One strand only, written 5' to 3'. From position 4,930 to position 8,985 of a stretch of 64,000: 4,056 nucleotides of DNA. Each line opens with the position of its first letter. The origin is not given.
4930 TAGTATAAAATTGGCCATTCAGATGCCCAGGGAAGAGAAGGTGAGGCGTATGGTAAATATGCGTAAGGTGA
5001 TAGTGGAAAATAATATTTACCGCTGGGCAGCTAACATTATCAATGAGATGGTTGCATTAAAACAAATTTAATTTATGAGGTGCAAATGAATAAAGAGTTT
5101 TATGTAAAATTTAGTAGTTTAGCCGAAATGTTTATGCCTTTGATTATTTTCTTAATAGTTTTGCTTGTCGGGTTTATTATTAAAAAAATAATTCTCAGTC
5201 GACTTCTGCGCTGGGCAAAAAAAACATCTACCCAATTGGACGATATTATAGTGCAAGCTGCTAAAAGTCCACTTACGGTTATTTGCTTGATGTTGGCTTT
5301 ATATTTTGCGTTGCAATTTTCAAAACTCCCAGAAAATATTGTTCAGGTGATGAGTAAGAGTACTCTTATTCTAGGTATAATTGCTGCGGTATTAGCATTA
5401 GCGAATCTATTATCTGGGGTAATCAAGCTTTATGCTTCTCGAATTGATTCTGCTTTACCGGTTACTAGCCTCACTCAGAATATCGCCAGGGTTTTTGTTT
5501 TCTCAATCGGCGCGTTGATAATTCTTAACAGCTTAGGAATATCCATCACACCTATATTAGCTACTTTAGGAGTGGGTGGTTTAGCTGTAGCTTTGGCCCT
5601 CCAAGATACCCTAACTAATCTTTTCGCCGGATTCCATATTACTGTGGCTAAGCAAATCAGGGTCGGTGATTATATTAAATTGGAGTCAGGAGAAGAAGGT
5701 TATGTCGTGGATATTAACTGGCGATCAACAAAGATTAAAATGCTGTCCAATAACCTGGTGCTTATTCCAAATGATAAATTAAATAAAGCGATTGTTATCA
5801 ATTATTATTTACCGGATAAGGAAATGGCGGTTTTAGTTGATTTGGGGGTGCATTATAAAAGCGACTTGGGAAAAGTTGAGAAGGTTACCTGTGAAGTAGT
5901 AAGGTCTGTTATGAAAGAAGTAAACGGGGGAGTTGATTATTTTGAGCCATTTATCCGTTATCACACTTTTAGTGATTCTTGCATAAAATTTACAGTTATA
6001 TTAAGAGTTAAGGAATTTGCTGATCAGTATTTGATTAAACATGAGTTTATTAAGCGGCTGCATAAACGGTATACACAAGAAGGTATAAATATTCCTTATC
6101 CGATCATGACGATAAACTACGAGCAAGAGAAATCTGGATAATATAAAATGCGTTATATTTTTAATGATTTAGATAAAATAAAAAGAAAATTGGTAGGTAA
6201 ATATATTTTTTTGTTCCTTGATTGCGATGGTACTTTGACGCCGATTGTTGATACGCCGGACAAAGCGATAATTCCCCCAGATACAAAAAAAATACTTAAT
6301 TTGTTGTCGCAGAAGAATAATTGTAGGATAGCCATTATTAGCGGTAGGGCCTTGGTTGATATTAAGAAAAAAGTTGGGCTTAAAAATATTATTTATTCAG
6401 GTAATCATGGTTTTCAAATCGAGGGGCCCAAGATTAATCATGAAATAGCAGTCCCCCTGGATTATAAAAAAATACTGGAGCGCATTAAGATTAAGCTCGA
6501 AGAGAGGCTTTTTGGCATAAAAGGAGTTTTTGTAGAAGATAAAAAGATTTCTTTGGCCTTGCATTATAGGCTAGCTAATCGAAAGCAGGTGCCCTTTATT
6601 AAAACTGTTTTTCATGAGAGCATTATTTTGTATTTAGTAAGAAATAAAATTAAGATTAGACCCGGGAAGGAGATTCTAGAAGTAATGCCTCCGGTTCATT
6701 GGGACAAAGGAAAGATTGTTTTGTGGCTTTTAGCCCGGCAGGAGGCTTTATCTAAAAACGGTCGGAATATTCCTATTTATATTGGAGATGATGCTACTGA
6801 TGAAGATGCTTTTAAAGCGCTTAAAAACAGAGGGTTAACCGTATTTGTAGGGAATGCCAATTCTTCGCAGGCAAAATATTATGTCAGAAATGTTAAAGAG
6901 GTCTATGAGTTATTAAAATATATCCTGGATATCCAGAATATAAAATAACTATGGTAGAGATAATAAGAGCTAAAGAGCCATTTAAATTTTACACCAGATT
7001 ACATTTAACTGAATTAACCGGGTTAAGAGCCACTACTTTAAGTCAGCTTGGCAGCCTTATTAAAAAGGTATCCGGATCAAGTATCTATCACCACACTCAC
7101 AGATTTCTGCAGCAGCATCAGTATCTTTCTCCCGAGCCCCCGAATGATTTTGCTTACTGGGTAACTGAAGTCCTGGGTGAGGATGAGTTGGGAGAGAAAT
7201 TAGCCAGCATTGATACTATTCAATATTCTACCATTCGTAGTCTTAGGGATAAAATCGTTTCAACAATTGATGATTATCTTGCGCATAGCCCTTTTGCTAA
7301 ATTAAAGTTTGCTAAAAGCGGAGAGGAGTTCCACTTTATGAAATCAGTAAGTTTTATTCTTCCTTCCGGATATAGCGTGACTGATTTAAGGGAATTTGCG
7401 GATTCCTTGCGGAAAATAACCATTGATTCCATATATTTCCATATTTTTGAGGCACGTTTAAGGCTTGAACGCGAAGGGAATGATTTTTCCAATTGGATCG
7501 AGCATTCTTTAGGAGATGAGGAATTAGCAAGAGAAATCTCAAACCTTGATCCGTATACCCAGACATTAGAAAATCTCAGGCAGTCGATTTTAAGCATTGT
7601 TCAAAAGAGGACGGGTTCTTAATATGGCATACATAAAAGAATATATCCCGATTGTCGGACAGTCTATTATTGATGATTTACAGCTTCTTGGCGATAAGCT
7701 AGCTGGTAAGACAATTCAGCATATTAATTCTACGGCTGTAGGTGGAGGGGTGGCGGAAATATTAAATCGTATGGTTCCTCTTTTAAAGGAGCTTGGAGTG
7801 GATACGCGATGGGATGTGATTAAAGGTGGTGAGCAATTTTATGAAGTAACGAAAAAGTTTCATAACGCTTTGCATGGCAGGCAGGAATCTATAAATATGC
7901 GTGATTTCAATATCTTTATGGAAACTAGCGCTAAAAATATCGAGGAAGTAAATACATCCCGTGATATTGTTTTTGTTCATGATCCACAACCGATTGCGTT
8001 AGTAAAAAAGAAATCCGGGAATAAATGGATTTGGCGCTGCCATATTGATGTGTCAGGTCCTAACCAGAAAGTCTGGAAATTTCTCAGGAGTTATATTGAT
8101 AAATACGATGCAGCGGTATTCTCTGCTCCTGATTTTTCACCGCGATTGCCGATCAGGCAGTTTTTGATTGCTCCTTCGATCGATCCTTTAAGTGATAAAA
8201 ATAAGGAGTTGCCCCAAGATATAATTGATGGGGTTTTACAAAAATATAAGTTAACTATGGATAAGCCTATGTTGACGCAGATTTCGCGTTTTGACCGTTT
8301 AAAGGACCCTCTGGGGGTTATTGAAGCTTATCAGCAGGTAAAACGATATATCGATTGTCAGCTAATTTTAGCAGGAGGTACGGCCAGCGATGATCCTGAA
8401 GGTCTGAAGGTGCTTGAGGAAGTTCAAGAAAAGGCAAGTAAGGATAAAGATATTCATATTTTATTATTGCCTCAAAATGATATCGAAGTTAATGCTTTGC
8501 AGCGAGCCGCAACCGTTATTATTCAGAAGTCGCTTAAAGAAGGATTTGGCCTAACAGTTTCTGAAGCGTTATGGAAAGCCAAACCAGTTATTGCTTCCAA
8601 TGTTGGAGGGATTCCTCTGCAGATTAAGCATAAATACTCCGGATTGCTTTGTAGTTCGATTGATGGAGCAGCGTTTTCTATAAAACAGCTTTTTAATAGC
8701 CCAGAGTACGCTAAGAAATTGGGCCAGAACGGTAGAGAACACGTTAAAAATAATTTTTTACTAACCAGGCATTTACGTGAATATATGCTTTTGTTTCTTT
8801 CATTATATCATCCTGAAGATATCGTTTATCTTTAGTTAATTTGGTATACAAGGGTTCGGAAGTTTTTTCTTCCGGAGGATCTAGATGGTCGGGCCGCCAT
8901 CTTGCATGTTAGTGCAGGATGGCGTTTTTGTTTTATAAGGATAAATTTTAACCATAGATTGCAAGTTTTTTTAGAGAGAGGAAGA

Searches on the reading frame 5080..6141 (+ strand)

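Call 68: search_protein_families(library=pfam, proteins=[window:5080-6141:+], max_evalue=0.1)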
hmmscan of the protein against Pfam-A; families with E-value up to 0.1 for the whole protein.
window:5080-6141:+ (353 aa): 3 families
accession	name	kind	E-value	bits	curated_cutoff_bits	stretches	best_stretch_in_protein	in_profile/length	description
PF00924.24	MS_channel_2nd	-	8.8e-17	61.4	20.2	1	176-242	1-66/68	Mechanosensitive ion channel, beta-domain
PF21088.3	MS_channel_1st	-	2.1e-07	31.3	23.1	1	134-175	1-42/42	Mechanosensitive ion channel, transmembrane helices 2/3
PF21082.3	MS_channel_3rd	-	1.4e-06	29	21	1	253-338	3-88/88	Mechanosensitive ion channel MscS, C-terminal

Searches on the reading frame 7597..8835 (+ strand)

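Call 32: search_protein_families(library=pfam, proteins=[window:7597-8835:+])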
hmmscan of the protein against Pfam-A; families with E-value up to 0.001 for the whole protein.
window:7597-8835:+ (412 aa): 4 families
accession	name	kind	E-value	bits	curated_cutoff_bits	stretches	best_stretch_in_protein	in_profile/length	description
PF21269.3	TreT_GT1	-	8.6e-57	191.3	27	1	42-181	1-143/144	Trehalose synthase, N-terminal domain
PF00534.26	Glycos_transf_1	-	6.2e-24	84.9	26.4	1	216-381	8-171/172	Glycosyl transferases group 1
PF13692.12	Glyco_trans_1_4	-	7.6e-13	49.4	27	1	226-362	4-136/142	Glycosyl transferases group 1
PF20706.3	GT4-conflict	-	1.1e-06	28.4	26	1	235-347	211-324/385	Family 4 Glycosyltransferase in conflict systems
